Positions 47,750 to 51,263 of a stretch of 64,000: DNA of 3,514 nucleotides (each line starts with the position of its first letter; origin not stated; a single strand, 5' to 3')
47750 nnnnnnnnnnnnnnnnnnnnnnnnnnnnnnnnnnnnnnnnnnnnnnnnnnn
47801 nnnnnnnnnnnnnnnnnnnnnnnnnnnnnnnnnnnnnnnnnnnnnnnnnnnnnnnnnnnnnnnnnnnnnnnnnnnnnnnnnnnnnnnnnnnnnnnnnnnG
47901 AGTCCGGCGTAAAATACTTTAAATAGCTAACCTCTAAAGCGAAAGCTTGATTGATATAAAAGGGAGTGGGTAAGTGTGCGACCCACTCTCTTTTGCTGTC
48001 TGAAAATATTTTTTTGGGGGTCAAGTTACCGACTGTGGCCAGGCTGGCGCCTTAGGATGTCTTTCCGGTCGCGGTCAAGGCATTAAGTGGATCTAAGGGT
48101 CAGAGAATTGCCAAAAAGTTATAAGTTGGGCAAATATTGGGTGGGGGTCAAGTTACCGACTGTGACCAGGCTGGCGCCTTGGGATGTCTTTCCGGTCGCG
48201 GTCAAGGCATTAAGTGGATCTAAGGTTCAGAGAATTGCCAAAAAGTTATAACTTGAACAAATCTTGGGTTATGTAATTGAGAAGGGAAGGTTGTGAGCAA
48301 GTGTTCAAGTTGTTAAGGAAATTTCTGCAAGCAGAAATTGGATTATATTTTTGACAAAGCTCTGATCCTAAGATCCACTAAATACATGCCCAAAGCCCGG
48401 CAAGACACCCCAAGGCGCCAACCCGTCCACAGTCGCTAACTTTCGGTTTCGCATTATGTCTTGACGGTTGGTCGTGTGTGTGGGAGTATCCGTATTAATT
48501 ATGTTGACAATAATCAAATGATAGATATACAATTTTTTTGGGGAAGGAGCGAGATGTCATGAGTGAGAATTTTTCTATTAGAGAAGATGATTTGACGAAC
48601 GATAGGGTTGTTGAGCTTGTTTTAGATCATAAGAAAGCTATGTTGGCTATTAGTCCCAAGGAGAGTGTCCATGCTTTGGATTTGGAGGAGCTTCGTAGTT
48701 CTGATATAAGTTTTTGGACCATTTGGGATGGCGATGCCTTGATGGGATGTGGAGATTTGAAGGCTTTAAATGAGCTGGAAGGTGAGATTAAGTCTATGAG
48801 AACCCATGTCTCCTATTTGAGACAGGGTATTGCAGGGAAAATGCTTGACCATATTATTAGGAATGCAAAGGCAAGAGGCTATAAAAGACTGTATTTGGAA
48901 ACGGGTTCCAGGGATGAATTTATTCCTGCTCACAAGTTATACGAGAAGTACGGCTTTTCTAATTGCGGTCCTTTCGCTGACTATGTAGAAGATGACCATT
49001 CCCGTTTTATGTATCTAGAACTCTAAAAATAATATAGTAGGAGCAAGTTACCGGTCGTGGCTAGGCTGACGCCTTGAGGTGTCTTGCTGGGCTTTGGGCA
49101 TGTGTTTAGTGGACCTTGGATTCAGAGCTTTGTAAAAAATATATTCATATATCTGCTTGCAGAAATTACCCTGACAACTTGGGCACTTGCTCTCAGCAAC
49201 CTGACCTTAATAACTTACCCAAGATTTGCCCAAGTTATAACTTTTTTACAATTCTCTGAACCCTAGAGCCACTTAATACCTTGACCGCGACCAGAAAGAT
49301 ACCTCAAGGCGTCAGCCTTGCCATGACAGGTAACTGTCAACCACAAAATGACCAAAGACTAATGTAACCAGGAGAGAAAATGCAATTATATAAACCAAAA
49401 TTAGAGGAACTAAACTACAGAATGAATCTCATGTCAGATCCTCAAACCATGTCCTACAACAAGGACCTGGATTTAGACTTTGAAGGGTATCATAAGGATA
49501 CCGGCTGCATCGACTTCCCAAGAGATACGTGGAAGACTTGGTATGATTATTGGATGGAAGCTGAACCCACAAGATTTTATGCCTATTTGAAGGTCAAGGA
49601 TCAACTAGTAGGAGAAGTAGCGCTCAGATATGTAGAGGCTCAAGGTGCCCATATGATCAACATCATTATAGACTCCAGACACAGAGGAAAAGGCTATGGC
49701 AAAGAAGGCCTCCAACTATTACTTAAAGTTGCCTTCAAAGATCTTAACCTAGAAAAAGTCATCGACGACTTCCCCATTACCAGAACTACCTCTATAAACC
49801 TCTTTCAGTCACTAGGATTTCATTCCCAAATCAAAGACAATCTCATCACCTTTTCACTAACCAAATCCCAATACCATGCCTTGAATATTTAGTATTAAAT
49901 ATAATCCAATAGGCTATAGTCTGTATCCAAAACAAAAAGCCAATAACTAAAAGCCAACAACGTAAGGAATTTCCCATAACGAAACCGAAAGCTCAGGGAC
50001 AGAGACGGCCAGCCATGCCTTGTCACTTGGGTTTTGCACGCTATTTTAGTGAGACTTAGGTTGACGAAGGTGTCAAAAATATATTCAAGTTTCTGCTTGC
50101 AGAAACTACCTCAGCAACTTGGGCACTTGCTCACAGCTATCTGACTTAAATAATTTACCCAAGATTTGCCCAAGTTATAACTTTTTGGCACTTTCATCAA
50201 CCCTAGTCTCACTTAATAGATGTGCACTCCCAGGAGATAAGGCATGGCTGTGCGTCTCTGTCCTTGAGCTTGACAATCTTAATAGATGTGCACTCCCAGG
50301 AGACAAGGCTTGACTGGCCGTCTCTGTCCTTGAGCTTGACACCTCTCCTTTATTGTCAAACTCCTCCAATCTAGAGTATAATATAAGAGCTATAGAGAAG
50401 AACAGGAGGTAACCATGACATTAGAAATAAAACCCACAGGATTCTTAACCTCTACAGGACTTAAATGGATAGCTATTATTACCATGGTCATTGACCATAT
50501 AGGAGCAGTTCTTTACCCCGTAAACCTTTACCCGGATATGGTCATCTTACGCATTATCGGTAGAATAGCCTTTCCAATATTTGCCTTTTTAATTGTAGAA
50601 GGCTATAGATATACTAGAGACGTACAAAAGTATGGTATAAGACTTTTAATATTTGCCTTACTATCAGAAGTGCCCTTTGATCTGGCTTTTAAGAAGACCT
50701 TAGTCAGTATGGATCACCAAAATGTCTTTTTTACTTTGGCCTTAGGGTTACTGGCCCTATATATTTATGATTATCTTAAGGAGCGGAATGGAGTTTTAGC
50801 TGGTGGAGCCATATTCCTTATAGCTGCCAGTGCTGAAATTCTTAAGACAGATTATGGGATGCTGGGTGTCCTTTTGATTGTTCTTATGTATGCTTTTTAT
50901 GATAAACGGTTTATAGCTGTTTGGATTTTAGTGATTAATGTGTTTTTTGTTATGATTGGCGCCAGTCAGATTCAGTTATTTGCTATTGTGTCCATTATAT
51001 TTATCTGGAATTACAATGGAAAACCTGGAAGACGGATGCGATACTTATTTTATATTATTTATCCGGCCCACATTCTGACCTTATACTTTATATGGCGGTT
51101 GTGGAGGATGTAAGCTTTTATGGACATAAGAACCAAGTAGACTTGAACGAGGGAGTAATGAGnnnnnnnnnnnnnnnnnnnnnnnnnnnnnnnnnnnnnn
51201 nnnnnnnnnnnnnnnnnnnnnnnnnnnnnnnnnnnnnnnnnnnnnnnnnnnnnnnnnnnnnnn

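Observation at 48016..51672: Cassette-like array: three GNAT acetyltransferase genes and traX, separated by giant inverted-repeat junction elements that share a conserved core and have variable, duplicated arms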

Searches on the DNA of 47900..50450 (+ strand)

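Call 12: search_rna_families(source=window, start=47900, end=50450, threshold=evalue, max_evalue=10)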
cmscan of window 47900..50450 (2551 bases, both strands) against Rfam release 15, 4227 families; matches with E-value up to 10: 1.
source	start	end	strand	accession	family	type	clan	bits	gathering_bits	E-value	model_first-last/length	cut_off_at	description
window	48574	48706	+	RF00321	snoZ247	Gene; snRNA; snoRNA; CD-box;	-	27.9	38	0.011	1-139/139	no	Small nucleolar RNA Z247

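Call 33: search_dna_similar(query=window:48006-50367:+, collection=plasmids, mode=distant, max_evalue=0.001)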
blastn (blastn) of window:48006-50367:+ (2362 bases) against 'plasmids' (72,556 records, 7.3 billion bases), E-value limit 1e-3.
No match.

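Call 34: search_dna_similar(query=window:48006-50367:+, collection=phages, mode=distant, max_evalue=0.001)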
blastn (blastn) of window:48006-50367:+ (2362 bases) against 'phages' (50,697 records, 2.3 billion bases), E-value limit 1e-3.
No match.

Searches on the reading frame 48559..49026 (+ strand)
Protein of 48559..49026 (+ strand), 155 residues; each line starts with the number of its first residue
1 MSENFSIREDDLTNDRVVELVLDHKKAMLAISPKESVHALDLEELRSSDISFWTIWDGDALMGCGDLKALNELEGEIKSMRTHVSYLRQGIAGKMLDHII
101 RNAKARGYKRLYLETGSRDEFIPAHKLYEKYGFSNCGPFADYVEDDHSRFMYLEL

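Call 11: search_protein_families(library=pfam, proteins=[window:48559-49026:+])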
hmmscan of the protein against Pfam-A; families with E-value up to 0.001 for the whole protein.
window:48559-49026:+ (155 aa): 3 families
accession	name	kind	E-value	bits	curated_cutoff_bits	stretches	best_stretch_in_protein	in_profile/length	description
PF00583.31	Acetyltransf_1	-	1.7e-13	51.3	20.7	1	36-133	20-116/116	Acetyltransferase (GNAT) family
PF13508.13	Acetyltransf_7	-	9.3e-11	42.4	27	1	51-134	4-83/84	Acetyltransferase (GNAT) domain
PF13673.13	Acetyltransf_10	-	8.3e-07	29.5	23.6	1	44-138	25-112/128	Acetyltransferase (GNAT) domain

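Call 35: find_homologous_proteins(query=window:48559-49026:+, max_evalue=1e-20)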
Query window:48559-49026:+ (155 aa): 6547 proteins with E <= 1e-20 among 6582 candidates; the best 120 are listed.
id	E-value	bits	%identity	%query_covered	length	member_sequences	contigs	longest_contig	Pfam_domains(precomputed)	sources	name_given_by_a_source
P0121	3.1e-99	347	100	100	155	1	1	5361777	PF13673.14,PF13508.14,PF00583.32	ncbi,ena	-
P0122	3.0e-59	217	65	100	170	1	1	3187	PF13673.14,PF13508.14,PF00583.32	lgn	-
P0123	1.2e-53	199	61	94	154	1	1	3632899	PF13673.14,PF13508.14,PF00583.32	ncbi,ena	-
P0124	1.2e-53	199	60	94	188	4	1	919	PF13673.14,PF13508.14,PF00583.32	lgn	-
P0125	1.3e-51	192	59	95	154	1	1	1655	PF13673.14,PF13508.14,PF00583.32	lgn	-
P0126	1.3e-51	192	62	94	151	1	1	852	PF13673.14,PF13508.14,PF00583.32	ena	-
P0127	1.6e-51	192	56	96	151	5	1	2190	PF13673.14,PF13508.14,PF00583.32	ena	-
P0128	2.2e-51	192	56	96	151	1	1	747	PF13673.14,PF13508.14,PF00583.32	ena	-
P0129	9.0e-51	190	56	96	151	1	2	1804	PF13673.14,PF13508.14,PF00583.32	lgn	-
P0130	1.1e-50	189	60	98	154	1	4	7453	PF13673.14,PF13508.14,PF00583.32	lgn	-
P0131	1.2e-50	189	56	96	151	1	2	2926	PF13673.14,PF13508.14,PF00583.32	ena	-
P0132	1.9e-50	189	54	96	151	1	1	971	PF13673.14,PF13508.14,PF00583.32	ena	-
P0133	2.9e-50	188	55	96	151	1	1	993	PF13673.14,PF13508.14,PF00583.32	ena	-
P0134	3.1e-50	188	59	94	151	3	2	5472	PF13673.14,PF13508.14,PF00583.32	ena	-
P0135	3.4e-50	188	58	96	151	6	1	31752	PF13673.14,PF13508.14,PF00583.32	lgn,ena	-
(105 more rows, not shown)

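Call 36: find_encoding_contigs(protein=P0121, flank=10000, max_places=5)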
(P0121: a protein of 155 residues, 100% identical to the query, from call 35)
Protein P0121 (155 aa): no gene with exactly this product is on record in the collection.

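Call 37: list_cluster_members(proteins=[P0121, P0001, P0123, P0122])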
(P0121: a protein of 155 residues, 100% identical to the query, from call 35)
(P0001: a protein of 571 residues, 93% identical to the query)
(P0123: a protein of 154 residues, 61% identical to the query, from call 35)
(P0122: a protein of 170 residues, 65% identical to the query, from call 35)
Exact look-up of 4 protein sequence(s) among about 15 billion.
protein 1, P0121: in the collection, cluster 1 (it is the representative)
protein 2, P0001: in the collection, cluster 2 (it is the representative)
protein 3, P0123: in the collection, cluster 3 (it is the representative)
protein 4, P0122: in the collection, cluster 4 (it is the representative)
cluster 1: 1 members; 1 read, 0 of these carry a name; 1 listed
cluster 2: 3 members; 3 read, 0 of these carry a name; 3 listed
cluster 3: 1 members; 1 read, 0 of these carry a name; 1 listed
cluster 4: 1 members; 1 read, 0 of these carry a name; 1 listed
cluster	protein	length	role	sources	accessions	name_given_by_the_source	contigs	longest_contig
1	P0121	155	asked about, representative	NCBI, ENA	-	-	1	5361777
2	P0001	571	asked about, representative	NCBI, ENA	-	-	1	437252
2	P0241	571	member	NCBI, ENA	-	-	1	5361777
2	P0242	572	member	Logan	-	-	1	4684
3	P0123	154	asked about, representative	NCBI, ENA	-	-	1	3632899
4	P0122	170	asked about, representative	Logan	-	-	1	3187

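Call 38: find_encoding_contigs(protein=P0122, flank=5000, max_places=3)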
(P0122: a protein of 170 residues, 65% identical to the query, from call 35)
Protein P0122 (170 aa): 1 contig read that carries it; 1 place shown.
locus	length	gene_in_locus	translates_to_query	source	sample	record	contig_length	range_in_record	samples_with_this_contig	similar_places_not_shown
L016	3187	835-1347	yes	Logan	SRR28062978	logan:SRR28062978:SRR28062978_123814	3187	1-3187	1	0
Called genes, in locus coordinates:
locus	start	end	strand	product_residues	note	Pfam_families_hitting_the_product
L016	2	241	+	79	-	?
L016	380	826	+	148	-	PF09719:C_GCAxxG_C_C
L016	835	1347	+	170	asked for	PF00583:Acetyltransf_1, PF13673:Acetyltransf_10 (weak), PF13508:Acetyltransf_7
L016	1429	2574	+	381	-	PF20251:Big_14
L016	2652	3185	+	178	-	?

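Call 39: find_encoding_contigs(protein=P0123, flank=6000, max_places=3)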
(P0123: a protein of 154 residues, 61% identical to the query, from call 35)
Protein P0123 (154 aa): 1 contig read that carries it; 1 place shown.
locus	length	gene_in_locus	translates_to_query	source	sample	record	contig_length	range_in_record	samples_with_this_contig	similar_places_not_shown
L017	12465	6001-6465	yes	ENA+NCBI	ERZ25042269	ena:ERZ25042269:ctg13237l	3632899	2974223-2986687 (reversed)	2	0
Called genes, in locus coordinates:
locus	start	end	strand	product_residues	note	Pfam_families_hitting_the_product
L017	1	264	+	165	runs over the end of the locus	PF13238:AAA_18, PF13671:AAA_33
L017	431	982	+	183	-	PF01965:DJ-1_PfpI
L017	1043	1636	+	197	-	-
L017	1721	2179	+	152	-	-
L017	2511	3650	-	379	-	PF14319:Zn_Tnp_IS91, PF04986:Y2_Tnp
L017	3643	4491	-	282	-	PF02899:Phage_int_SAM_1 (weak), PF13495:Phage_int_SAM_4, PF00589:Phage_integrase, PF22823:MrpR_C_cat (weak)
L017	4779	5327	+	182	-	PF13527:Acetyltransf_9 (weak), PF00583:Acetyltransf_1, PF13508:Acetyltransf_7 (weak)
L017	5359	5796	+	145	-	-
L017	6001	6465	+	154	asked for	PF13673:Acetyltransf_10 (weak), PF00583:Acetyltransf_1, PF13508:Acetyltransf_7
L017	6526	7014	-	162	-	-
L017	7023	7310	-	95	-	-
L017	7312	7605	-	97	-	PF09862:DUF2089, PF22746:SHOCT-like_DUF2089-C (weak)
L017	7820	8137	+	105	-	PF11196:DUF2834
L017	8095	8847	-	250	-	PF12679:ABC2_membrane_2 (weak), PF12730:ABC2_membrane_4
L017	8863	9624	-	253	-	PF12730:ABC2_membrane_4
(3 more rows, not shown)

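Call 59: find_related_loci(query=window:48559-49026:+, collection=viral_contigs, flank=3000)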
Query window:48559-49026:+ (155 aa) in viral_contigs; peptide patterns used: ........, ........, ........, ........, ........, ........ (x = any residue, [..] = any of these).
5 stretches matched a pattern, but none encodes a relative of the query by tblastn (E <= 1e-3).

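Call 74: find_encoding_contigs(protein=P0242, flank=5000, max_places=3)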
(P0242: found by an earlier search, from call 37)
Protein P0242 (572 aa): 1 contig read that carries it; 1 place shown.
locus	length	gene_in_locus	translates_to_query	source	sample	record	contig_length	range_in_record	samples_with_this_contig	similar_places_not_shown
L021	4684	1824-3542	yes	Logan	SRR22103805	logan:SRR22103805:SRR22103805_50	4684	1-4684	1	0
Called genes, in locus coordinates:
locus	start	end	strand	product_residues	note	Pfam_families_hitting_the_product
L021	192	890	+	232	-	PF05857:TraX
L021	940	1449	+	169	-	PF00583:Acetyltransf_1, PF13673:Acetyltransf_10 (weak), PF13508:Acetyltransf_7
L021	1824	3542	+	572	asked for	PF00587:tRNA-synt_2b, PF04073:tRNA_edit, PF03129:HGTP_anticodon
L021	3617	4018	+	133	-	PF09413:DUF2007 (weak)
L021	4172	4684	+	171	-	?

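Call 79: search_protein_families(library=ncbifam, proteins=[window:48559-49026:+], max_evalue=0.001)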
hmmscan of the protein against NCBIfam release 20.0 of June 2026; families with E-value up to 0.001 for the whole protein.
window:48559-49026:+ (155 aa): 6 families
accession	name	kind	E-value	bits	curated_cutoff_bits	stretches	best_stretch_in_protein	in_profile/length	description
TIGR01575.1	rimI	equivalog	3.9e-09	36.7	86.4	1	43-145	25-124/132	ribosomal protein S18-alanine N-acetyltransferase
NF040501.1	resist_ArsN2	equivalog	9.8e-06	25.2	125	1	39-123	13-97/133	arsenic resistance N-acetyltransferase ArsN2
NF005840.0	PRK07757.1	equivalog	0.00014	21.8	154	1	50-117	42-109/153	N-acetyltransferase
NF005921.0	PRK07922.1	equivalog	0.00015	21.4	180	1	57-118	54-115/170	amino-acid N-acetyltransferase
NF003641.0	PRK05279.1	equivalog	0.00024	20.1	344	1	48-116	331-401/441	amino-acid N-acetyltransferase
NF007025.1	PRK09491.1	equivalog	0.00027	20.9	173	1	83-137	71-123/145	ribosomal protein S18-alanine N-acetyltransferase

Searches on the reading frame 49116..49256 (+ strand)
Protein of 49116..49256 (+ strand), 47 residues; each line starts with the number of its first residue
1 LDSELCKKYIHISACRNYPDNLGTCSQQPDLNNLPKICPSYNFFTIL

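Call 53: search_protein_representatives(protein=window:49116-49256:+)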
Query: 47 residues. Proteins with E-value up to 0.001 (for the whole library): 4; up to 1e-10: 0; up to 1e-30: 0. The best 4 are listed.
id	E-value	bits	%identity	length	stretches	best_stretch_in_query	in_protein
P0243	1.1e-05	41.4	31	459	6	10-38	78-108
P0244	2.8e-05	40.1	43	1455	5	7-35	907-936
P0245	8.0e-05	38.7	38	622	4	8-23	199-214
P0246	1.0e-04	38.4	32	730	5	9-32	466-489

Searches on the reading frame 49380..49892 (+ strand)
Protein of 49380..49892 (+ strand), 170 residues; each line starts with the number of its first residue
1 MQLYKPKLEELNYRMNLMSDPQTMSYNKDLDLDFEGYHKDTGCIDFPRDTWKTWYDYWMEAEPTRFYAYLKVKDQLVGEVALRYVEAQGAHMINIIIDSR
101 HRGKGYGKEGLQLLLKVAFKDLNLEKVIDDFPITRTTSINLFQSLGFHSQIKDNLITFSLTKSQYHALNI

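Call 11: search_protein_families(library=pfam, proteins=[window:49380-49892:+])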
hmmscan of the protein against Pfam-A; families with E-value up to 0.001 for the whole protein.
window:49380-49892:+ (170 aa): 4 families
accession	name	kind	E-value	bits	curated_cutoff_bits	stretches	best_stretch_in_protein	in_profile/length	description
PF00583.31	Acetyltransf_1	-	8.7e-12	45.8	20.7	1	46-147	16-116/116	Acetyltransferase (GNAT) family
PF13302.13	Acetyltransf_3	-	1.2e-11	45.9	25.4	1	15-148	16-138/138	Acetyltransferase (GNAT) domain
PF13508.13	Acetyltransf_7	-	2e-06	28.5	27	1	66-148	5-83/84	Acetyltransferase (GNAT) domain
PF13420.13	Acetyltransf_4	-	2.6e-06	28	24.3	1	52-148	38-135/155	Acetyltransferase (GNAT) domain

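Call 13: find_encoding_contigs(protein=window:49380-49892:+, flank=10000, max_places=10)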
Protein window:49380-49892:+ (170 aa): no gene with exactly this product is on record in the collection.

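Call 58: find_related_loci(query=window:49380-49892:+, collection=viral_contigs, flank=3000)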
Query window:49380-49892:+ (170 aa) in viral_contigs; peptide patterns used: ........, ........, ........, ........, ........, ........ (x = any residue, [..] = any of these).
3 stretches matched a pattern, but none encodes a relative of the query by tblastn (E <= 1e-3).

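Call 79: search_protein_families(library=ncbifam, proteins=[window:49380-49892:+], max_evalue=0.001)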
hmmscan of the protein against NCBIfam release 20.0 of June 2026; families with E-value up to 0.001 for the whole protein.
window:49380-49892:+ (170 aa): 5 families
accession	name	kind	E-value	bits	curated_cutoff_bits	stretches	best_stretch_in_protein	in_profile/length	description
NF005840.0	PRK07757.1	equivalog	0.00019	21.4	154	1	65-155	42-126/153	N-acetyltransferase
NF011709.0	PRK15130.1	equivalog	0.00023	21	218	1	80-158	75-149/186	spermidine N1-acetyltransferase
NF040503.1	resist_ArsN1a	equivalog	0.00057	19.7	170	1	89-148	76-134/159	arsinothricin resistance N-acetyltransferase ArsN1 family A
TIGR01575.1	rimI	equivalog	0.00074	19.7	86.4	0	61-148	28-113/132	ribosomal protein S18-alanine N-acetyltransferase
NF007025.1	PRK09491.1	equivalog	0.00082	19.3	173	0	65-148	38-120/145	ribosomal protein S18-alanine N-acetyltransferase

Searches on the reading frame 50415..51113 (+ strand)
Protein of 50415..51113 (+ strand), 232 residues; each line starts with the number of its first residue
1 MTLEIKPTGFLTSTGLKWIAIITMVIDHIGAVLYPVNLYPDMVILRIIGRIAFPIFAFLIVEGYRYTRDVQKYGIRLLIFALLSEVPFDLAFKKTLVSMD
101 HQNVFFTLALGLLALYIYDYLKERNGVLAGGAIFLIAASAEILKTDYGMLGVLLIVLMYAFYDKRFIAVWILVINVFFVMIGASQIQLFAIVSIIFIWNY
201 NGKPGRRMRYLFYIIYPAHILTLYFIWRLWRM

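Call 11: search_protein_families(library=pfam, proteins=[window:50415-51113:+])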
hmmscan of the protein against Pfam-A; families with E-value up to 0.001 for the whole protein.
window:50415-51113:+ (232 aa): 1 family
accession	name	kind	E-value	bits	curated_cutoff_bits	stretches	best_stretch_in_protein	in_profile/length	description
PF05857.17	TraX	-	4.9e-50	170.9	25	1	15-226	4-216/217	TraX protein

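Call 15: find_encoding_contigs(protein=window:50415-51113:+, flank=10000, max_places=10)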
Protein window:50415-51113:+ (232 aa): no gene with exactly this product is on record in the collection.

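Call 79: search_protein_families(library=ncbifam, proteins=[window:50415-51113:+], max_evalue=0.001)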
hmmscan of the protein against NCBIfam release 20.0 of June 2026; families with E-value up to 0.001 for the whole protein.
window:50415-51113:+ (232 aa): 3 families
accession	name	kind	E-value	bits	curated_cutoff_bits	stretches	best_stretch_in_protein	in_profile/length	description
NF010454.0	PRK13882.1-1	subfamily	1.9e-12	47.4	206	1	16-226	9-204/209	conjugal transfer protein TrbP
TIGR02755.1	TraX_Ftype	equivalog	3e-10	40.6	149.35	1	17-223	13-219/224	type-F conjugative transfer system pilin acetylase TraX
NF010260.0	PRK13706.1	equivalog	2.6e-06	27.5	419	1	16-183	36-192/248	conjugal transfer pilus acetylase TraX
